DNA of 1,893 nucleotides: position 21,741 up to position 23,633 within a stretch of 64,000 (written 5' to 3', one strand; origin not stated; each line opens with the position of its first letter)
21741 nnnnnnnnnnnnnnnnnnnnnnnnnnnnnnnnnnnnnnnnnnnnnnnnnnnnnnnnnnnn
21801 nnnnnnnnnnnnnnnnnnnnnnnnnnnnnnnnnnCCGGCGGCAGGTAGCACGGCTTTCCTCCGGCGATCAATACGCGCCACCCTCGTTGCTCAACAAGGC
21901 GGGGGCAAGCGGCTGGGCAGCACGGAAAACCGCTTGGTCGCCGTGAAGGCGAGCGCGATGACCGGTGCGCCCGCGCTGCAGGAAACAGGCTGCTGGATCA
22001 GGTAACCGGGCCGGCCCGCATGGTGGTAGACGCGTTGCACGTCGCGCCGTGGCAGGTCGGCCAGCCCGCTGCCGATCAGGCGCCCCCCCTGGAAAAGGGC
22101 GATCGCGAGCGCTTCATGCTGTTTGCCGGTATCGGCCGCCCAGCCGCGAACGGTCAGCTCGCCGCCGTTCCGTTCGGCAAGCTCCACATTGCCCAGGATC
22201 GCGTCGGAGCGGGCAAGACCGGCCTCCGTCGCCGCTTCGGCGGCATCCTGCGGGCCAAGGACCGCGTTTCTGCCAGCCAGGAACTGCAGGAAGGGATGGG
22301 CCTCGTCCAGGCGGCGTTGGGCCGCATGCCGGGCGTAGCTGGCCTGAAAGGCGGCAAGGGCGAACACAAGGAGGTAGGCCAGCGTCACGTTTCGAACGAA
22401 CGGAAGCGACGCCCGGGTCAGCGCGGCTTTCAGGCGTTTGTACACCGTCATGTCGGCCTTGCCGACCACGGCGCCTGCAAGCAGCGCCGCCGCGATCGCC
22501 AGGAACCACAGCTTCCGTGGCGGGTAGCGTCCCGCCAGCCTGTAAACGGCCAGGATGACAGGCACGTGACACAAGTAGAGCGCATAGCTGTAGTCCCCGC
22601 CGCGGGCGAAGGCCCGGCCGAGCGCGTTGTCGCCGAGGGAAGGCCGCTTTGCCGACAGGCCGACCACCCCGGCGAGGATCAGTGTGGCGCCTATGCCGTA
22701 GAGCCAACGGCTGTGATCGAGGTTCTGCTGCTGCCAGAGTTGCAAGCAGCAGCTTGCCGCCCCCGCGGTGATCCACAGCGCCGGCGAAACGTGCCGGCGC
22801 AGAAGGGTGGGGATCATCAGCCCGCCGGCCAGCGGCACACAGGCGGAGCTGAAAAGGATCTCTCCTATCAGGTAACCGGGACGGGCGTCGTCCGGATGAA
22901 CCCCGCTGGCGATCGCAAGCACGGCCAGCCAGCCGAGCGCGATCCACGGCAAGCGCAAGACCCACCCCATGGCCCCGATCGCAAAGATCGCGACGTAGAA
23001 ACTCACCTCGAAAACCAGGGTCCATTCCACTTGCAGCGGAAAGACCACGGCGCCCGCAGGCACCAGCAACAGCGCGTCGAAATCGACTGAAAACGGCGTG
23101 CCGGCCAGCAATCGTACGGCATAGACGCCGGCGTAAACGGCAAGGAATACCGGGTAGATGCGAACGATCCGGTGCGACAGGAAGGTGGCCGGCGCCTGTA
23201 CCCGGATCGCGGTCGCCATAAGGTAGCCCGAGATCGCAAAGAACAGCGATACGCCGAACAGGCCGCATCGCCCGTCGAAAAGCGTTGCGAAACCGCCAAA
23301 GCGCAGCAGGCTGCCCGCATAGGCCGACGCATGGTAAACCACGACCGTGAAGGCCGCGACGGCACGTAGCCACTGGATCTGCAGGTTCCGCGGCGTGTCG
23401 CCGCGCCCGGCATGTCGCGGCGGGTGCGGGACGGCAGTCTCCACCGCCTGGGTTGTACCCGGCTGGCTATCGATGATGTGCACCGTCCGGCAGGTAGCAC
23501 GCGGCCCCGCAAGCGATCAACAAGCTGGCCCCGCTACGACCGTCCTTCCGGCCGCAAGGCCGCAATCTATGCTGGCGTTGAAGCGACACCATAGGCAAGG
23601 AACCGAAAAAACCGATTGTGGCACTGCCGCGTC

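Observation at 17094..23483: Tandem array of four divergent acyltransferase-3 paralogs sharing an uncharacterised Cys-containing C-terminal domain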

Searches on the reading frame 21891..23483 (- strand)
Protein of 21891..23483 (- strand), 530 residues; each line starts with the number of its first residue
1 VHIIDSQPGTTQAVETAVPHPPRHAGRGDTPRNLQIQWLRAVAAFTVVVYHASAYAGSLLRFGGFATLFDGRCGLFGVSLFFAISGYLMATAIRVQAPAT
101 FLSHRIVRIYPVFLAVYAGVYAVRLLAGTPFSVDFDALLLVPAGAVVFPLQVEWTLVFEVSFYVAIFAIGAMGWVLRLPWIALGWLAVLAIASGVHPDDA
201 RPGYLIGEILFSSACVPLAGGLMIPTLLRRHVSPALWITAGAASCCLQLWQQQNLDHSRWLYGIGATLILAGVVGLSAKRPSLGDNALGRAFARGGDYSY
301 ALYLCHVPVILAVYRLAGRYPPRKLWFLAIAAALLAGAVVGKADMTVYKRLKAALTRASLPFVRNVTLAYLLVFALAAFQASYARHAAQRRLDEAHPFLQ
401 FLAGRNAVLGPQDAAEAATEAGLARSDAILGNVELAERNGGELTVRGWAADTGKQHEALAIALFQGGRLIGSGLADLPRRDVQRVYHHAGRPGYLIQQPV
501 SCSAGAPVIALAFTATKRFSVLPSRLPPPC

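Call 3: search_protein_families(library=pfam, proteins=[window:21891-23483:-], max_evalue=1)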
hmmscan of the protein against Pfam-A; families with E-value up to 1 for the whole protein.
window:21891-23483:- (530 aa): 1 family
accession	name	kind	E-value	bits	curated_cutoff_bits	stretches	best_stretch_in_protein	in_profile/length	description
PF01757.29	Acyl_transf_3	-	1.5e-23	83.8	31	1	35-337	3-321/326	Acyltransferase domain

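Call 5: search_protein_families(library=ncbifam, proteins=[window:21891-23483:-], max_evalue=1)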
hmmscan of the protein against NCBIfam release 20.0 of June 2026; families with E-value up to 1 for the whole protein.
window:21891-23483:- (530 aa): 0 families

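Call 10: find_homologous_proteins(query=window:21894-23483:-, max_evalue=0.00001)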
Query window:21894-23483:- (530 aa): 103 proteins with E <= 0.00001 among 8000 candidates.
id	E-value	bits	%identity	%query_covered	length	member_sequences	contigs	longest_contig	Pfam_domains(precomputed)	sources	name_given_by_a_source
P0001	0.0e+0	1175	100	100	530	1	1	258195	PF01757.29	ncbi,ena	-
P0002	7.6e-121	423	46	98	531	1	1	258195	PF01757.29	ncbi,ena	-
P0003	1.6e-120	422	47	92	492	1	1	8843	PF01757.29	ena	-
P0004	3.3e-109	384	42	98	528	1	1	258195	PF01757.29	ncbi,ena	-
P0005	1.9e-107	379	41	98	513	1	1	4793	PF01757.29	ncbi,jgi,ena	jgi:peptidoglycan/LPS O-acetylase OafA/YrhL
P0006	2.2e-102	362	43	99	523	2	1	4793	PF01757.29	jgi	jgi:peptidoglycan/LPS O-acetylase OafA/YrhL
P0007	1.0e-101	360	41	98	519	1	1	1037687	PF01757.29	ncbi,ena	-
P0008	9.7e-101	357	41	98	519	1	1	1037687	PF01757.29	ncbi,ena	-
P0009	3.2e-97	345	37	100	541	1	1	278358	PF01757.29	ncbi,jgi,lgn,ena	jgi:peptidoglycan/LPS O-acetylase OafA/YrhL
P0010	3.1e-95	338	41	97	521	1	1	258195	PF01757.29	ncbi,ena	-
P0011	4.2e-94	335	40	98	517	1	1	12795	PF01757.29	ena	-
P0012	2.2e-93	332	38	98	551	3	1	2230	PF01757.29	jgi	jgi:peptidoglycan/LPS O-acetylase OafA/YrhL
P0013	2.7e-92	329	40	100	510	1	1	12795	PF01757.29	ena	-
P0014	1.7e-91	326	39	97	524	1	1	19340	PF01757.29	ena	-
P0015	2.4e-80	289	36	94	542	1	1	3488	PF01757.29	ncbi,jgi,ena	jgi:peptidoglycan/LPS O-acetylase OafA/YrhL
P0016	3.5e-80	289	37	98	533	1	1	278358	PF01757.29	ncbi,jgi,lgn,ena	jgi:peptidoglycan/LPS O-acetylase OafA/YrhL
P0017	7.2e-80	288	35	98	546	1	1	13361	PF01757.29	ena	-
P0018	1.3e-74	270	37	91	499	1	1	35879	PF01757.29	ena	-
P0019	2.3e-74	270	39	86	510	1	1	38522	PF01757.29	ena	-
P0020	5.2e-69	252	38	95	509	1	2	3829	PF01757.29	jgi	jgi:exopolysaccharide production protein ExoZ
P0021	7.1e-69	251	36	93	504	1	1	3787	PF01757.29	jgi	jgi:peptidoglycan/LPS O-acetylase OafA/YrhL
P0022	2.0e-65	240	38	97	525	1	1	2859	PF01757.29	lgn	-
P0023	1.7e-64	237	38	94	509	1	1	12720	PF01757.29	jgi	jgi:peptidoglycan/LPS O-acetylase OafA/YrhL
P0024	6.6e-64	235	35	93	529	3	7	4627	PF01757.29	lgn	-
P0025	1.9e-63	233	35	98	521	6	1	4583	PF01757.29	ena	-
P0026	2.0e-63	233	35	90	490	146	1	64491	PF01757.29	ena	-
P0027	2.1e-63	233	38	93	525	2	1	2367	PF01757.29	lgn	-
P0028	2.2e-63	233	37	93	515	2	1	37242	PF01757.29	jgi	jgi:peptidoglycan/LPS O-acetylase OafA/YrhL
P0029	3.6e-62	229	35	95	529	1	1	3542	PF01757.29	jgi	jgi:peptidoglycan/LPS O-acetylase OafA/YrhL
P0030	4.2e-62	229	38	81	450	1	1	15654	PF01757.29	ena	-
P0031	7.5e-62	228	37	94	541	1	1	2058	PF01757.29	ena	-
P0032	3.4e-61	226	35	97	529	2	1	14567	PF01757.29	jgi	jgi:peptidoglycan/LPS O-acetylase OafA/YrhL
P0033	1.9e-60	224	38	93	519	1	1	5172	PF01757.29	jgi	jgi:peptidoglycan/LPS O-acetylase OafA/YrhL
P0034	3.3e-60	223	32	99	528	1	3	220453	PF01757.29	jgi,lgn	-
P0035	3.6e-59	219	37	93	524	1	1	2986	PF01757.29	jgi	jgi:peptidoglycan/LPS O-acetylase OafA/YrhL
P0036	6.4e-59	219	32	94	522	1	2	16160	PF01757.29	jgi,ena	jgi:exopolysaccharide production protein ExoZ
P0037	6.7e-59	218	35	93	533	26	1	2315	PF01757.29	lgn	-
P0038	2.2e-58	217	32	99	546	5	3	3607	PF01757.29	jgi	jgi:exopolysaccharide production protein ExoZ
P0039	4.5e-58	216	34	94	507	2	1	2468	PF01757.29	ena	-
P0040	1.4e-57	214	34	95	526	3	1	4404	PF01757.29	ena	-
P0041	1.9e-57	214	34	95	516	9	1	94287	PF01757.29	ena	-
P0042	8.7e-57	211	34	90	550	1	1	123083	PF01757.29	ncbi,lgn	-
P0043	1.7e-56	211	35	94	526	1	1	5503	PF01757.29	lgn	-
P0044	3.1e-56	210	34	98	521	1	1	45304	PF01757.29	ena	-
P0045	3.2e-56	210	34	93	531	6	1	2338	PF01757.29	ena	-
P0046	1.5e-55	207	33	87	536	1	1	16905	PF01757.29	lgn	-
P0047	9.0e-55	205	33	92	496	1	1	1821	PF01757.29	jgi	jgi:exopolysaccharide production protein ExoZ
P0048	2.6e-54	203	33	94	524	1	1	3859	PF01757.29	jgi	-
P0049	5.9e-54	202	41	63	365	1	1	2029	PF01757.29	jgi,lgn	-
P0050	7.3e-54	202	34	89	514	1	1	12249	PF01757.29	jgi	jgi:exopolysaccharide production protein ExoZ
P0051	1.4e-53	201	33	91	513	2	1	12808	PF01757.29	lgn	-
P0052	1.4e-53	201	32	99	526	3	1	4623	PF01757.29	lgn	-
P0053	8.4e-53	198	32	93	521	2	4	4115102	PF01757.29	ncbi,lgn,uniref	ncbi:acyltransferase family protein [Rhodanobacter sp. FW102-FHT14D06]|uniref:Acyltransferase family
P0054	9.6e-53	198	33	96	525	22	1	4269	PF01757.29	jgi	jgi:exopolysaccharide production protein ExoZ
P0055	4.1e-52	196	33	94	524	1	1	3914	PF01757.29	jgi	jgi:exopolysaccharide production protein ExoZ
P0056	2.9e-51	193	41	66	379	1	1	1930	PF01757.29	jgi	jgi:exopolysaccharide production protein ExoZ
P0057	3.7e-51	193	38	70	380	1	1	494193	PF01757.29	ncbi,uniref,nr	ncbi:acyltransferase [Aureimonas sp. SK2]|uniref:acyltransferase family protein n=1 Tax=Aureimonas s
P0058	3.8e-51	193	38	65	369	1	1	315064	PF01757.29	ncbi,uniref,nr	ncbi:hypothetical protein DC522_00020 [Microvirga sp. KLBC 81]|uniref:acyltransferase family protein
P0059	6.2e-51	192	39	63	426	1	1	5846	PF01757.29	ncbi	ncbi:MAG: acyltransferase [Methylobacterium sp.]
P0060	8.7e-51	192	34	87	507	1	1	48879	PF01757.29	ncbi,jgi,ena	-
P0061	1.1e-50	191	38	71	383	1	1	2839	PF01757.29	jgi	jgi:exopolysaccharide production protein ExoZ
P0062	1.9e-50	191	39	64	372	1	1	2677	PF01757.29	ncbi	-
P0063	5.0e-50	189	33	86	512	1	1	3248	PF01757.29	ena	-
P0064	9.1e-50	188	40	71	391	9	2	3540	PF01757.29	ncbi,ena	-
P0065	9.7e-50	188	34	92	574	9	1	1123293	PF01757.29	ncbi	-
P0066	1.3e-49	188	40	66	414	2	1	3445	PF01757.29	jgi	jgi:exopolysaccharide production protein ExoZ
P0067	2.2e-49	187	33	97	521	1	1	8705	PF01757.29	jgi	jgi:exopolysaccharide production protein ExoZ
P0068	1.3e-48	185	33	98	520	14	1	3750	PF01757.29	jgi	jgi:exopolysaccharide production protein ExoZ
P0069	2.5e-48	184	33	96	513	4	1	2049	PF01757.29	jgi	jgi:exopolysaccharide production protein ExoZ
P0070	2.5e-48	184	40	59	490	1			PF01757.29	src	-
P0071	2.9e-48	183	33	88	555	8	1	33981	PF01757.29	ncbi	-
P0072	3.5e-48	183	40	58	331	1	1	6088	PF01757.29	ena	-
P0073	8.6e-48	182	38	70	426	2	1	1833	PF01757.29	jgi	jgi:peptidoglycan/LPS O-acetylase OafA/YrhL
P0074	9.9e-48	182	34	95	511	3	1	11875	PF01757.29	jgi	jgi:peptidoglycan/LPS O-acetylase OafA/YrhL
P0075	5.6e-47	179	34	90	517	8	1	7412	PF01757.29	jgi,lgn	jgi:exopolysaccharide production protein ExoZ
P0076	6.1e-47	179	40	58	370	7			PF01757.29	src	-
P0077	6.2e-47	179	36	70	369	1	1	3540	PF01757.29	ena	-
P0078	8.4e-47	179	39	65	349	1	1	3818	PF01757.29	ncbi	-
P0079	1.8e-46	177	39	64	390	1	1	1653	PF01757.29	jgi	jgi:exopolysaccharide production protein ExoZ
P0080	2.7e-46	177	32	92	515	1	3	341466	PF01757.29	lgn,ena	-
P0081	3.3e-46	177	31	94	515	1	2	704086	PF01757.29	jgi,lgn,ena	jgi:peptidoglycan/LPS O-acetylase OafA/YrhL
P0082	4.2e-46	176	40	62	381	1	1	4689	PF01757.29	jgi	jgi:exopolysaccharide production protein ExoZ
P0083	5.7e-46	176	41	59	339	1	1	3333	PF01757.29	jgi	jgi:peptidoglycan/LPS O-acetylase OafA/YrhL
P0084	1.6e-45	174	34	84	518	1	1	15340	PF01757.29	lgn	-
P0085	1.8e-45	174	31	99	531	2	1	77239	PF01757.29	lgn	-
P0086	3.3e-45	173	34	84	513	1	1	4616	PF01757.29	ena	-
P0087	6.9e-44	169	32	93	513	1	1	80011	PF01757.29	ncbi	-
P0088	1.4e-43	168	32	93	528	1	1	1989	PF01757.29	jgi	jgi:exopolysaccharide production protein ExoZ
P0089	1.8e-43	168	33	93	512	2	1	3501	PF01757.29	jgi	-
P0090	1.3e-42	165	33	90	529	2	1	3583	PF01757.29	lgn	-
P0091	1.6e-41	161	31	87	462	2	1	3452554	PF01757.29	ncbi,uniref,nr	ncbi:acyltransferase 3 [Pseudoxanthomonas spadix BD-a59]|uniref:Acyltransferase 3 n=2 Tax=Pseudoxant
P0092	7.5e-41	159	39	60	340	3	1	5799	PF01757.29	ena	-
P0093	5.2e-40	156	37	65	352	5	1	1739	PF01757.29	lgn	-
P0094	1.6e-39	155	28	94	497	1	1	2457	PF01757.29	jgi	jgi:exopolysaccharide production protein ExoZ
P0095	4.1e-39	153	40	60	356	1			PF01757.29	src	-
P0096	6.6e-39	153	37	67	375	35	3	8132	PF01757.29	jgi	jgi:exopolysaccharide production protein ExoZ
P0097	2.0e-37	148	35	61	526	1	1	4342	PF01757.29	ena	-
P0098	1.3e-35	142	38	65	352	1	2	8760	PF01757.29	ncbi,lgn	-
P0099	2.3e-35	141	33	81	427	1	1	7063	PF01757.29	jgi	jgi:exopolysaccharide production protein ExoZ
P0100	1.7e-32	131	36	65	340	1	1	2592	PF01757.29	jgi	jgi:peptidoglycan/LPS O-acetylase OafA/YrhL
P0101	2.2e-27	114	31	63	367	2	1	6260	PF01757.29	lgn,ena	-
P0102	4.0e-20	91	41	24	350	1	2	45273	PF01757.29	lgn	-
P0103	4.2e-20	90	31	65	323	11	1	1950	PF01757.29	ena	-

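Call 20: find_encoding_contigs(protein=P0001, flank=10000, max_places=3)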
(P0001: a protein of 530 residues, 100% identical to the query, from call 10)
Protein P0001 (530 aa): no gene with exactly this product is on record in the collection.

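Call 34: find_encoding_contigs(protein=P0004, flank=10000, max_places=3)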
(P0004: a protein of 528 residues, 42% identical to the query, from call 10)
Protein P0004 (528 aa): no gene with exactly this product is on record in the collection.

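Call 35: find_encoding_contigs(protein=P0007, flank=10000, max_places=2)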
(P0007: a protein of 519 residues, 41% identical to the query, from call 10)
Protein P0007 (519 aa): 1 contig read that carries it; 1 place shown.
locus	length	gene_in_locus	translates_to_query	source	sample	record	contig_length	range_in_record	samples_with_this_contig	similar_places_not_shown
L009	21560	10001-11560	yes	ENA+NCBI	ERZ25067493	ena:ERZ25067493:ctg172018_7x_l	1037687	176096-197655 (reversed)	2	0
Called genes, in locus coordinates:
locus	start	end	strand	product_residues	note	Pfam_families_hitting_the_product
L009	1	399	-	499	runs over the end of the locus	PF02347:GDC-P (weak), PF00266:Aminotran_5, PF21478:GcvP2_C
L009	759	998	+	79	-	-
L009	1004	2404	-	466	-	-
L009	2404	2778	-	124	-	PF01597:GCV_H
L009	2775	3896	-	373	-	PF01571:GCV_T, PF08669:GCV_T_C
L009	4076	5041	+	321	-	PF01636:APH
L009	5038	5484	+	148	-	PF00075:RNase_H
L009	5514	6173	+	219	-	-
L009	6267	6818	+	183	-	-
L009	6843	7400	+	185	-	-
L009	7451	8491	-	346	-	PF06258:Mito_fiss_Elm1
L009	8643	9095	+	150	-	PF09537:DUF2383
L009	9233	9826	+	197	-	PF02622:DUF179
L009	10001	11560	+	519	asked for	PF01757:Acyl_transf_3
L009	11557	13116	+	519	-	PF01757:Acyl_transf_3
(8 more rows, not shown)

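Call 36: find_encoding_contigs(protein=P0009, flank=10000, max_places=2)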
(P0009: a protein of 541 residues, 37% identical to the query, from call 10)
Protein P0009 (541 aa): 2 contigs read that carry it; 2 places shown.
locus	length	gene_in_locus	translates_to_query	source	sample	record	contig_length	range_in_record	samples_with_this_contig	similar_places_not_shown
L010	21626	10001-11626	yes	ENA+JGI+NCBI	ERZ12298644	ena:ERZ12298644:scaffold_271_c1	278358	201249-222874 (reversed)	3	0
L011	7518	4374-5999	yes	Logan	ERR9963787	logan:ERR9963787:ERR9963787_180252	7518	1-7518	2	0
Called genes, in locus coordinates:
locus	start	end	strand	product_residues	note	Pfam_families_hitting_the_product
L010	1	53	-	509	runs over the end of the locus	PF00266:Aminotran_5 (weak), PF21478:GcvP2_C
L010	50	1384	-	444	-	PF02347:GDC-P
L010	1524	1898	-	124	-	PF01597:GCV_H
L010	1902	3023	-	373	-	PF01571:GCV_T, PF08669:GCV_T_C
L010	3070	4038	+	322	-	PF01636:APH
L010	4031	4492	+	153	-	PF00075:RNase_H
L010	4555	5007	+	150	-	PF09537:DUF2383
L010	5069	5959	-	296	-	-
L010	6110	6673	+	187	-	PF02622:DUF179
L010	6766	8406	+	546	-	PF01757:Acyl_transf_3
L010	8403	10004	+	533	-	PF01757:Acyl_transf_3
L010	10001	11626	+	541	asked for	PF01757:Acyl_transf_3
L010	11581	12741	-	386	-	PF01266:DAO, PF07992:Pyr_redox_2 (faint), PF13450:NAD_binding_8 (weak)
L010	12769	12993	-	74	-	-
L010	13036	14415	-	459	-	PF11638:DnaA_N, PF00308:Bac_DnaA, PF01695:IstB_IS21 (weak), PF00004:AAA, PF08299:Bac_DnaA_C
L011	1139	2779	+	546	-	PF01757:Acyl_transf_3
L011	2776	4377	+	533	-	PF01757:Acyl_transf_3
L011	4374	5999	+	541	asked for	PF01757:Acyl_transf_3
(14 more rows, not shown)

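Call 37: list_cluster_members(proteins=[P0001, P0007, P0009, P0005, P0034, P0065, P0042, P0087])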
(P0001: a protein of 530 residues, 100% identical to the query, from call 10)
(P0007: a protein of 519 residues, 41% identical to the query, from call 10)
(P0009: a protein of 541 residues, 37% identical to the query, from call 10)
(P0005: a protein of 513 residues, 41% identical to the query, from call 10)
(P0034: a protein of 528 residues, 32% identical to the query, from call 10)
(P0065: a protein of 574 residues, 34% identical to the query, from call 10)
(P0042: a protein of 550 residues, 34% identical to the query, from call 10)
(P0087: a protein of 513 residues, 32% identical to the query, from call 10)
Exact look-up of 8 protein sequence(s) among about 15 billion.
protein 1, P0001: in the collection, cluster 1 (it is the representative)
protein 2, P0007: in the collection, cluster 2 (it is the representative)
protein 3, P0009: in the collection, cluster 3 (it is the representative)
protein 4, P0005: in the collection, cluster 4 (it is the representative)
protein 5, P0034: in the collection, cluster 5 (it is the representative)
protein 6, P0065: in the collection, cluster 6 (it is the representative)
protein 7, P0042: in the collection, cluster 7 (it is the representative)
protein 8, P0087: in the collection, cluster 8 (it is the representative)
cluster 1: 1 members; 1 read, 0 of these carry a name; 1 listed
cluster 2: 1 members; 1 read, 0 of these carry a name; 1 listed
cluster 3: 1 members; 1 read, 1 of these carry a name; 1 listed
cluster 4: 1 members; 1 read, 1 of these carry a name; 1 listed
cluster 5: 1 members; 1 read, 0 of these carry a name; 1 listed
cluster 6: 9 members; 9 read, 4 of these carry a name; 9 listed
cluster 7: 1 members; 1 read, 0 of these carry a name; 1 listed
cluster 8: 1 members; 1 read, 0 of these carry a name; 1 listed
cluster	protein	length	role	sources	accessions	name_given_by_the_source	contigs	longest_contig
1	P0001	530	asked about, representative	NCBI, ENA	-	-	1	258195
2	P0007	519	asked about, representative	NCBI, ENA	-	-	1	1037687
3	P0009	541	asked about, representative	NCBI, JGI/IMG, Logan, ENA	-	peptidoglycan/LPS O-acetylase OafA/YrhL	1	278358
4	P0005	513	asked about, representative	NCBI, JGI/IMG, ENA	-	peptidoglycan/LPS O-acetylase OafA/YrhL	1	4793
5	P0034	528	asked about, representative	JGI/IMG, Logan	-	-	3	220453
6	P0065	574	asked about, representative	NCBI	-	-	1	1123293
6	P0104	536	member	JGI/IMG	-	exopolysaccharide production protein ExoZ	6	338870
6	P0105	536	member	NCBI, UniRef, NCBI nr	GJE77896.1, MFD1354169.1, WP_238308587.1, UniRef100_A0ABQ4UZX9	acyltransferase family protein [Methylorubrum suomiense] | Acyltransferase 3 domain-containing protein n=1 Tax=Methylorubrum suomiense TaxID=144191 ... | acyltransferase [Methylorubrum suomiense]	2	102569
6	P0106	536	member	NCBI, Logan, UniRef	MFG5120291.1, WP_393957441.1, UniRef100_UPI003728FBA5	acyltransferase family protein [Methylorubrum sp. POS3] | acyltransferase family protein n=1 Tax=Methylorubrum sp. POS3 TaxID=2998492 ...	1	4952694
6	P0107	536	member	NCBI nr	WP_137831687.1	acyltransferase [Methylobacterium sp. L1A1]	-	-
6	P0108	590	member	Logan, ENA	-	-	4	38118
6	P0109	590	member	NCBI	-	-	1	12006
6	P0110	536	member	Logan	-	-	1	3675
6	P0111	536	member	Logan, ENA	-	-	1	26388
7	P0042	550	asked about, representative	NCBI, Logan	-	-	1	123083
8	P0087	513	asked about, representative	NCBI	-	-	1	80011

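Call 51: find_encoding_contigs(protein=P0053, flank=10000, max_places=1)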
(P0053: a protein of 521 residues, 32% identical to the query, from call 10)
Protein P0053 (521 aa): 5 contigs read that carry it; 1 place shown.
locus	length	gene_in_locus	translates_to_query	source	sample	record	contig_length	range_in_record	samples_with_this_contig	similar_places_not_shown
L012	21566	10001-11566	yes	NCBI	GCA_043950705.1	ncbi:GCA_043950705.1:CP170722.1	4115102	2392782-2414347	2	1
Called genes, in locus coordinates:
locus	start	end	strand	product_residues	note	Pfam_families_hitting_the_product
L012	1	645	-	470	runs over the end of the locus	PF00483:NTP_transferase, PF22640:ManC_GMP_beta-helix, PF01050:MannoseP_isomer, PF07883:Cupin_2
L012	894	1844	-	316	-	PF01370:Epimerase, PF04321:RmlD_sub_bind, PF16363:GDP_Man_Dehyd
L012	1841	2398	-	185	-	PF00908:dTDP_sugar_isom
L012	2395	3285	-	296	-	PF00483:NTP_transferase, PF12804:NTP_transf_3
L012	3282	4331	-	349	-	PF00106:adh_short (faint), PF01073:3Beta_HSD (weak), PF01370:Epimerase, PF02719:Polysacc_synt_2, PF04321:RmlD_sub_bind, PF07993:NAD_binding_4 (faint), PF16363:GDP_Man_Dehyd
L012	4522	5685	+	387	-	PF01053:Cys_Met_Meta_PP, PF00155:Aminotran_1_2 (weak)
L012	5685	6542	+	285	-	PF01061:ABC2_membrane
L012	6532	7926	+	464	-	PF00005:ABC_tran, PF14524:Wzt_C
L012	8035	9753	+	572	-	PF13469:Sulfotransfer_3 (weak)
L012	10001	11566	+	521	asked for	PF01757:Acyl_transf_3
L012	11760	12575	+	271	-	PF05721:PhyH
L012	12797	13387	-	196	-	-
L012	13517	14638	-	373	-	PF01370:Epimerase, PF02719:Polysacc_synt_2 (weak), PF04321:RmlD_sub_bind, PF01073:3Beta_HSD, PF07993:NAD_binding_4, PF16363:GDP_Man_Dehyd, PF01370:Epimerase, PF16363:GDP_Man_Dehyd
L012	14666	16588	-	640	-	PF05045:RgpF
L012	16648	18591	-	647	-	PF05045:RgpF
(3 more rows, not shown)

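Call 52: find_encoding_contigs(protein=P0065, flank=10000, max_places=1)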
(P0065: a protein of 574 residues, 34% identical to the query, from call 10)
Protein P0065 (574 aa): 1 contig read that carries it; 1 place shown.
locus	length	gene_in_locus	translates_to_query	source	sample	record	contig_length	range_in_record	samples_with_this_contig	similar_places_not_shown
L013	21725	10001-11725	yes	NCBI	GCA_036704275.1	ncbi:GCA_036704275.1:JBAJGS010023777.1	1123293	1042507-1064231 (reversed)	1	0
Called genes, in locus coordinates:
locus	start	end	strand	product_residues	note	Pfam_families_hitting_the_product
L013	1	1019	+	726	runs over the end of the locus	PF03629:SASA, PF00353:HemolysinCabind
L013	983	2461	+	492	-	PF00353:HemolysinCabind, PF19077:Big_13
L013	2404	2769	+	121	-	PF19077:Big_13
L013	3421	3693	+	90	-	PF00353:HemolysinCabind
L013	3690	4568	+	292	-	PF00353:HemolysinCabind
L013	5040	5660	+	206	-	-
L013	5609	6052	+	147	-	PF00657:Lipase_GDSL (weak), PF13472:Lipase_GDSL_2, PF25182:NonGDSL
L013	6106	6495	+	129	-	-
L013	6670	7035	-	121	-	PF12706:Lactamase_B_2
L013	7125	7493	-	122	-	PF00753:Lactamase_B (weak), PF12706:Lactamase_B_2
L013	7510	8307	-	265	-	PF01026:TatD_DNase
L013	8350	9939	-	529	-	PF00133:tRNA-synt_1, PF01921:tRNA-synt_1f (faint), PF01406:tRNA-synt_1e (faint), PF09334:tRNA-synt_1g, PF00133:tRNA-synt_1, PF19303:Anticodon_3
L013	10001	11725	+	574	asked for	PF01757:Acyl_transf_3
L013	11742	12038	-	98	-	-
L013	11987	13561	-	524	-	PF02223:Thymidylate_kin, PF13401:AAA_22 (faint), PF13521:AAA_28 (weak), PF13177:DNA_pol3_delta2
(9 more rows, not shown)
